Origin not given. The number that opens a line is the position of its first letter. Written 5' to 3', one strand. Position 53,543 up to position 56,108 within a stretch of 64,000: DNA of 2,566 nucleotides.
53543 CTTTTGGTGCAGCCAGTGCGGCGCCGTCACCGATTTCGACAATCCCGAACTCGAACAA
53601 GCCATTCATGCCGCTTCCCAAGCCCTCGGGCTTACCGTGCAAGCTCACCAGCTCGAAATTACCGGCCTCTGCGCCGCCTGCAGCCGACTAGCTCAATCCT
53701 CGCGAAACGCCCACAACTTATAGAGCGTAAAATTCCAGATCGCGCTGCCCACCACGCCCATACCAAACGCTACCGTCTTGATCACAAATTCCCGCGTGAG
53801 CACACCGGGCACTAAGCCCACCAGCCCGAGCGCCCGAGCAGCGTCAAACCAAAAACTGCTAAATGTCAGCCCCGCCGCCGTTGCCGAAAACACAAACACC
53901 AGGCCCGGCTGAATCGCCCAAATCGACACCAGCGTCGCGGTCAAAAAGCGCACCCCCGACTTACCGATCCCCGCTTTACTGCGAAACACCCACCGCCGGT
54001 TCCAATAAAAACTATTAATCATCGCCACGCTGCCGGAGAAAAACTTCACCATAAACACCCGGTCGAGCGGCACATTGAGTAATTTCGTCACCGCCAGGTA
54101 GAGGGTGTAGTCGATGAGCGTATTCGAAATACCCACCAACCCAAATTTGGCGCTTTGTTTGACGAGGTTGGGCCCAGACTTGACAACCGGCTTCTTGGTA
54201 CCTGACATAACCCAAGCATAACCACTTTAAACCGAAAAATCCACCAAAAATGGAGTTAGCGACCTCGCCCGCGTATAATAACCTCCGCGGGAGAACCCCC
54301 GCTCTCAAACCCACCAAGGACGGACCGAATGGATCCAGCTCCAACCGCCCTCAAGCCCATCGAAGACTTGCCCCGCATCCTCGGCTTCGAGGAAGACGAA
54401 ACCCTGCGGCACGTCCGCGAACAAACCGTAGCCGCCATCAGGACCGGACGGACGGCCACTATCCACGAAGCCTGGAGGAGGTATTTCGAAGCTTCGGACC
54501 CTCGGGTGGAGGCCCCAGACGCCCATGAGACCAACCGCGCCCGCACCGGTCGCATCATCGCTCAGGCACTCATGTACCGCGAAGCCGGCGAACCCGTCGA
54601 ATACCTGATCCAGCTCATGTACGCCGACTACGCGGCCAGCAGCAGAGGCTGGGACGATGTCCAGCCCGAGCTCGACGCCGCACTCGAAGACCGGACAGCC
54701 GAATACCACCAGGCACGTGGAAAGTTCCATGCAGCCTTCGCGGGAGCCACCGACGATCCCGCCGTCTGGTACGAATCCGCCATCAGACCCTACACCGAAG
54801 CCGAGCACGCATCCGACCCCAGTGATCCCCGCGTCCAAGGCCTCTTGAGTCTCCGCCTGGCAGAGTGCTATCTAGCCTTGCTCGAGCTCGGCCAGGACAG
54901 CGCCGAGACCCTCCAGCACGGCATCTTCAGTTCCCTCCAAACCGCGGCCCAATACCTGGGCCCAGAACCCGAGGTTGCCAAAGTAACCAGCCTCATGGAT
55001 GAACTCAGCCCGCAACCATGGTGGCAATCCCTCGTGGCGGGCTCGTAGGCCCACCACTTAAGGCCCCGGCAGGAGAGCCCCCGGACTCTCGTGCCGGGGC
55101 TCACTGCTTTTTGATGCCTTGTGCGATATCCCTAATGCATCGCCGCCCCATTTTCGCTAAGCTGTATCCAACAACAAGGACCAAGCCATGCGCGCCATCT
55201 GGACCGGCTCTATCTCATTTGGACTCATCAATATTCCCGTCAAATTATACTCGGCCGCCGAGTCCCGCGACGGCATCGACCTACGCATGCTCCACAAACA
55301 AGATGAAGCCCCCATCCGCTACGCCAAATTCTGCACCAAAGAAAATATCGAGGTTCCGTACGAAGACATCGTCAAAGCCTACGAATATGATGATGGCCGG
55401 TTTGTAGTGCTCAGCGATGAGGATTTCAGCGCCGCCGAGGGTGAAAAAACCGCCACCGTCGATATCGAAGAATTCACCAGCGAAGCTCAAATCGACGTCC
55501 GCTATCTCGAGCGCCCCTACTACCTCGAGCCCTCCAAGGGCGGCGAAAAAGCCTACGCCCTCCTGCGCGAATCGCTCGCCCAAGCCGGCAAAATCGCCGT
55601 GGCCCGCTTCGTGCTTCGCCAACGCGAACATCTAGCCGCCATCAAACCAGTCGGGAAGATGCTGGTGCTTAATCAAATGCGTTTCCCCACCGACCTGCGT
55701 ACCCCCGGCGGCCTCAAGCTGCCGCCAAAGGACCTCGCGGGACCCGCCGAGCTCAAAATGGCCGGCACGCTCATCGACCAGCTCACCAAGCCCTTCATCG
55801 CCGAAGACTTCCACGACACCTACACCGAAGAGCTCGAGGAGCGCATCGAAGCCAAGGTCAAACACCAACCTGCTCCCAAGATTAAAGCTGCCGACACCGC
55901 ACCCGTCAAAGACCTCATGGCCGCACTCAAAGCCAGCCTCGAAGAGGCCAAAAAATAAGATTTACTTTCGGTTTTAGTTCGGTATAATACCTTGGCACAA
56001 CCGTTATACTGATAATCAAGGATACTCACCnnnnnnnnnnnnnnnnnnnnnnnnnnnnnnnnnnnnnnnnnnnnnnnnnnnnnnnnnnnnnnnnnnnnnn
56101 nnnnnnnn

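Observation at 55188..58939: NHEJ operon with an extra heptad-repeat coiled-coil gene wedged between ku and ligD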

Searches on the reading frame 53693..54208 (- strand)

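Call 3: search_protein_families(library=pfam, proteins=[window:53693-54208:-], max_evalue=0.1)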
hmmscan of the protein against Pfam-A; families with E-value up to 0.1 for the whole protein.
window:53693-54208:- (171 aa): 1 family
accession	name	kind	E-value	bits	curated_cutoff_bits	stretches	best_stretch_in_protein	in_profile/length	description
PF04138.20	GtrA_DPMS_TM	-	1.5e-12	48.2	26.1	1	21-168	1-117/117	GtrA/DPMS, transmembrane domain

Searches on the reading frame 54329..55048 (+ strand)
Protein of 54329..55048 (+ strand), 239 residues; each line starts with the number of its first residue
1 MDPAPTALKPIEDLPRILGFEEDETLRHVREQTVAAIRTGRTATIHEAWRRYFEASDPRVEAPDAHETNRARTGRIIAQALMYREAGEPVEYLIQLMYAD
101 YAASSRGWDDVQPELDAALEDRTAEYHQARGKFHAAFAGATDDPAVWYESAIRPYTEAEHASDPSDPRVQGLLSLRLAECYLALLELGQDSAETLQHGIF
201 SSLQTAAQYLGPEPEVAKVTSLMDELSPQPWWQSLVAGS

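Call 3: search_protein_families(library=pfam, proteins=[window:54329-55048:+], max_evalue=0.1)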
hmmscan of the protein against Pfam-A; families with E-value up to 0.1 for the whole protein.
window:54329-55048:+ (239 aa): 2 families
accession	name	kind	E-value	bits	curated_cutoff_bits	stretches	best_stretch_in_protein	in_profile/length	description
PF07729.17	FCD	-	0.023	15.5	24.3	0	115-147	36-69/125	FCD domain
PF11740.13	KfrA_N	-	0.095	13.8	26.1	0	25-131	20-93/113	Plasmid replication region DNA-binding N-term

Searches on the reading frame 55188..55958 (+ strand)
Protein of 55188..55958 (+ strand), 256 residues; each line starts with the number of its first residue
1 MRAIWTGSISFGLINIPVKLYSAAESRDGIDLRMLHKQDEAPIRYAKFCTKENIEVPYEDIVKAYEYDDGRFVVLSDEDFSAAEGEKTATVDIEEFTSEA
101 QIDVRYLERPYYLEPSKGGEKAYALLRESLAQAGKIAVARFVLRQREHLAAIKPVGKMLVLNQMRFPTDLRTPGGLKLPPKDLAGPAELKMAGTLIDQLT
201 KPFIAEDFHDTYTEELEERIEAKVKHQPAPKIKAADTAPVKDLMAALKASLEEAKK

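Call 3: search_protein_families(library=pfam, proteins=[window:55188-55958:+], max_evalue=0.1)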
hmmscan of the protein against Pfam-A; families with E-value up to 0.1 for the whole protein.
window:55188-55958:+ (256 aa): 1 family
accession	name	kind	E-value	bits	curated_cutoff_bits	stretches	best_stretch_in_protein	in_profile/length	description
PF02735.22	Ku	-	2e-49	168.5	25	1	10-177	1-174/190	Ku70/Ku80 beta-barrel domain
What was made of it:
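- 55188..55958 (+): ku, encoding a 256-aa DNA-end-binding protein. Pfam Ku at E 2e-49 (call 3).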

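Call 9: find_related_loci(query=window:55188-55955:+, collection=genome_contigs, flank=7000)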
Query window:55188-55955:+ (256 aa) in genome_contigs; peptide patterns used: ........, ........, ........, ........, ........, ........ (x = any residue, [..] = any of these).
77 stretches matched a pattern; 3 encode a relative of the query (tblastn E <= 1e-3); 3 distinct loci.
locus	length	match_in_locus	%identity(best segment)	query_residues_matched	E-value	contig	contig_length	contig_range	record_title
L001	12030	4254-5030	60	1-256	1e-105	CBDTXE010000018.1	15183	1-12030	MAG TPA_asm: uncultured bacterium isolate ERR2431955_concoct_30 genome assembly, contig: ERZ23878311.2269, whole genome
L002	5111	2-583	78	62-256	6e-98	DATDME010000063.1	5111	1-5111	MAG TPA_asm: Candidatus Saccharimonadia bacterium isolate SMAG_U403 k141_773497, whole genome shotgun sequence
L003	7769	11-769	58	1-252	1e-96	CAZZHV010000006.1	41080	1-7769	MAG TPA_asm: uncultured Candidatus Saccharibacteria bacterium isolate SRP200132_co1_55 genome assembly, contig: NODE_157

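Call 36: find_homologous_proteins(query=window:55188-55955:+, max_evalue=1e-40)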
Query window:55188-55955:+ (256 aa): 7076 proteins with E <= 1e-40 among 8000 candidates; the best 120 are listed.
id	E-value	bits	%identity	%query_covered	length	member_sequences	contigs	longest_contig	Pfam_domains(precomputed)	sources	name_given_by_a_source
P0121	9.6e-163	558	100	100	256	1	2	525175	PF02735.23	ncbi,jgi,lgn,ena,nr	ncbi:MAG TPA: Ku protein [Candidatus Saccharimonadia bacterium]|nr:Ku protein [Candidatus Saccharimo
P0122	5.3e-134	463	83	100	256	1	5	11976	PF02735.23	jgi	jgi:DNA end-binding protein Ku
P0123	2.6e-131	455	81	100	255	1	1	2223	PF02735.23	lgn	-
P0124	9.5e-130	450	81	99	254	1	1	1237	PF02735.23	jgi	jgi:DNA end-binding protein Ku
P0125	4.0e-127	441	80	100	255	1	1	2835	PF02735.23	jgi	jgi:DNA end-binding protein Ku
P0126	1.7e-125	436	76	100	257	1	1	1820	PF02735.23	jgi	jgi:DNA end-binding protein Ku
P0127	6.8e-125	434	76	100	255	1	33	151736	PF02735.23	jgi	jgi:DNA end-binding protein Ku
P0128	3.2e-124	431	77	100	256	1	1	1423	PF02735.23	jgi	jgi:DNA end-binding protein Ku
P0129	7.8e-124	430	77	100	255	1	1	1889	PF02735.23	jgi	jgi:DNA end-binding protein Ku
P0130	1.6e-123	429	75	100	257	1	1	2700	PF02735.23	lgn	-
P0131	2.3e-123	429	75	100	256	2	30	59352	PF02735.23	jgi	jgi:DNA end-binding protein Ku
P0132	4.5e-123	428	75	100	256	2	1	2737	PF02735.23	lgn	-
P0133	2.6e-122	425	75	100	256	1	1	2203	PF02735.23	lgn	-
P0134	5.5e-122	424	75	100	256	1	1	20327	PF02735.23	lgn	-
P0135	3.7e-120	418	72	100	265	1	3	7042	PF02735.23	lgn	-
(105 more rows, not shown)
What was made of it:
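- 55188..55958 (+): It is 100% identical to P0121, named 'Ku protein [Candidatus Saccharimonadia bacterium]' by NCBI (call 36).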

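Call 37: find_encoding_contigs(protein=P0121, flank=5000, max_places=4)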
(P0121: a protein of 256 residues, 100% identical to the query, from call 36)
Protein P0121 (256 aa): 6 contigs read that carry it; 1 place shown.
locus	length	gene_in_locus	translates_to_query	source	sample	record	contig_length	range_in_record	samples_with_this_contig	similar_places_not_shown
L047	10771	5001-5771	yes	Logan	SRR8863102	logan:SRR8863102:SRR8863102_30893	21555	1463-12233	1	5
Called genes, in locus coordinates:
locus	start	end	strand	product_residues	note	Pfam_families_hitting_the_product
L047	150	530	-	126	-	PF06262:Zincin_1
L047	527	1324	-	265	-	PF00950:ABC-3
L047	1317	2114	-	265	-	PF00005:ABC_tran, PF13304:AAA_21 (faint)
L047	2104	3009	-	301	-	PF01297:ZnuA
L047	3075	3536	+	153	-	PF01475:FUR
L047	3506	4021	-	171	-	PF04138:GtrA_DPMS_TM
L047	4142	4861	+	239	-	-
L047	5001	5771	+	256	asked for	PF02735:Ku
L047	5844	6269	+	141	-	-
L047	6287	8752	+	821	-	PF13298:LigD_N, PF01068:DNA_ligase_A_M, PF04679:DNA_ligase_A_C, PF21686:LigD_Prim-Pol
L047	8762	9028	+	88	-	PF01817:CM_2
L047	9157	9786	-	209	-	-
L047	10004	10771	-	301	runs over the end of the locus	-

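Call 38: find_encoding_contigs(protein=P0122, flank=5000, max_places=5)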
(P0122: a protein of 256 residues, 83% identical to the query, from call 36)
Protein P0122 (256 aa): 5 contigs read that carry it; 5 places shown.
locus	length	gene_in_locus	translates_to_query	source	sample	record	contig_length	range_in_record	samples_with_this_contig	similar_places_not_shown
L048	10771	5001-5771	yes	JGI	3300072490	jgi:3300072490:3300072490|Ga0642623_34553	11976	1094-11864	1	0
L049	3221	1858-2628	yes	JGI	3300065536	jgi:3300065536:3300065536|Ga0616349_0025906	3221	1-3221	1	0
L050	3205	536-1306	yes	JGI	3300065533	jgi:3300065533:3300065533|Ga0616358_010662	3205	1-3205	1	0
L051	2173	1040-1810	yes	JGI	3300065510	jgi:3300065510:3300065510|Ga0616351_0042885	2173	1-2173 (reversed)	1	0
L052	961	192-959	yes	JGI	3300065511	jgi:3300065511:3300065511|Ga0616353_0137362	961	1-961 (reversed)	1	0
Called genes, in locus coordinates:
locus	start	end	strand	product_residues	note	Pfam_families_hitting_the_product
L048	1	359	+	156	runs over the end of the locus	PF02786:CPSase_L_D2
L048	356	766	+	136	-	PF02787:CPSase_L_D3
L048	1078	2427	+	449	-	PF25596:CPSase_L_D1 (weak), PF02222:ATP-grasp, PF02786:CPSase_L_D2, PF07478:Dala_Dala_lig_C (weak), PF15632:ATPgrasp_Ter (weak), PF02142:MGS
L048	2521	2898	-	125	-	-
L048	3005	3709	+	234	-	PF01569:PAP2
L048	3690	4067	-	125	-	PF06262:Zincin_1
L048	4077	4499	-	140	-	PF13473:Cupredoxin_1 (weak)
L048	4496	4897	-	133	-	PF02311:AraC_binding, PF07883:Cupin_2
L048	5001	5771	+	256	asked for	PF02735:Ku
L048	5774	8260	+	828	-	PF13298:LigD_N, PF01068:DNA_ligase_A_M, PF04679:DNA_ligase_A_C, PF21686:LigD_Prim-Pol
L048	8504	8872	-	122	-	-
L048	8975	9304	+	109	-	-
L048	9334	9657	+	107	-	-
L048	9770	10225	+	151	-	PF22381:Staph_reg_Sar_Rot (weak), PF12802:MarR_2, PF25212:HVO_A0114 (weak), PF01022:HTH_5 (weak), PF01047:MarR, PF13463:HTH_27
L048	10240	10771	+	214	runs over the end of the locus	?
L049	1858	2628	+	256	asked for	PF02735:Ku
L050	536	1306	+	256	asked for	PF02735:Ku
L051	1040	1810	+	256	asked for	PF02735:Ku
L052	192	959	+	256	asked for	PF02735:Ku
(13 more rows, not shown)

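Call 39: find_encoding_contigs(protein=P0127, flank=5000, max_places=4)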
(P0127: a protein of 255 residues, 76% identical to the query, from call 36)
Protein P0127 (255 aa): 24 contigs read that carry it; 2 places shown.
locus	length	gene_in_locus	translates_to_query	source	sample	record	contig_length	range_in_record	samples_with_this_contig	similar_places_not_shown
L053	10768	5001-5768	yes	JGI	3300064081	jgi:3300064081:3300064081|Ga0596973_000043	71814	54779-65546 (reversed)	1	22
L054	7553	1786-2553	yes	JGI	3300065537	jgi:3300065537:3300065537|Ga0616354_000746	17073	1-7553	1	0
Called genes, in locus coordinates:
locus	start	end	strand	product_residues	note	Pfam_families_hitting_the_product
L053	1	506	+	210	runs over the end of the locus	PF03330:DPBB_1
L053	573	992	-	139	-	PF00254:FKBP_C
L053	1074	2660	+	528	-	PF00672:HAMP (weak), PF00989:PAS, PF13188:PAS_8 (weak), PF08448:PAS_4 (weak), PF13426:PAS_9, PF00512:HisKA, PF02518:HATPase_c, PF13581:HATPase_c_2 (weak)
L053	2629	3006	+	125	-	PF00072:Response_reg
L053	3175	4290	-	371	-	PF03741:TerC, PF04332:DUF475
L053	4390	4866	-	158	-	-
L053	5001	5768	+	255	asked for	PF02735:Ku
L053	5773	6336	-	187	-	PF07681:DoxX (weak)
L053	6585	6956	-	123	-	-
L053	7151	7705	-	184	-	-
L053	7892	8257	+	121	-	-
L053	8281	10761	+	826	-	PF13298:LigD_N, PF01068:DNA_ligase_A_M, PF04679:DNA_ligase_A_C, PF21686:LigD_Prim-Pol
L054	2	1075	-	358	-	?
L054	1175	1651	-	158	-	-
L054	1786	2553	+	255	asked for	PF02735:Ku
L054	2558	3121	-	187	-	PF07681:DoxX (weak)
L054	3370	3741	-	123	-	-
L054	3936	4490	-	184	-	-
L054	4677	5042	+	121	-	-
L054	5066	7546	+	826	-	PF13298:LigD_N, PF01068:DNA_ligase_A_M, PF04679:DNA_ligase_A_C, PF21686:LigD_Prim-Pol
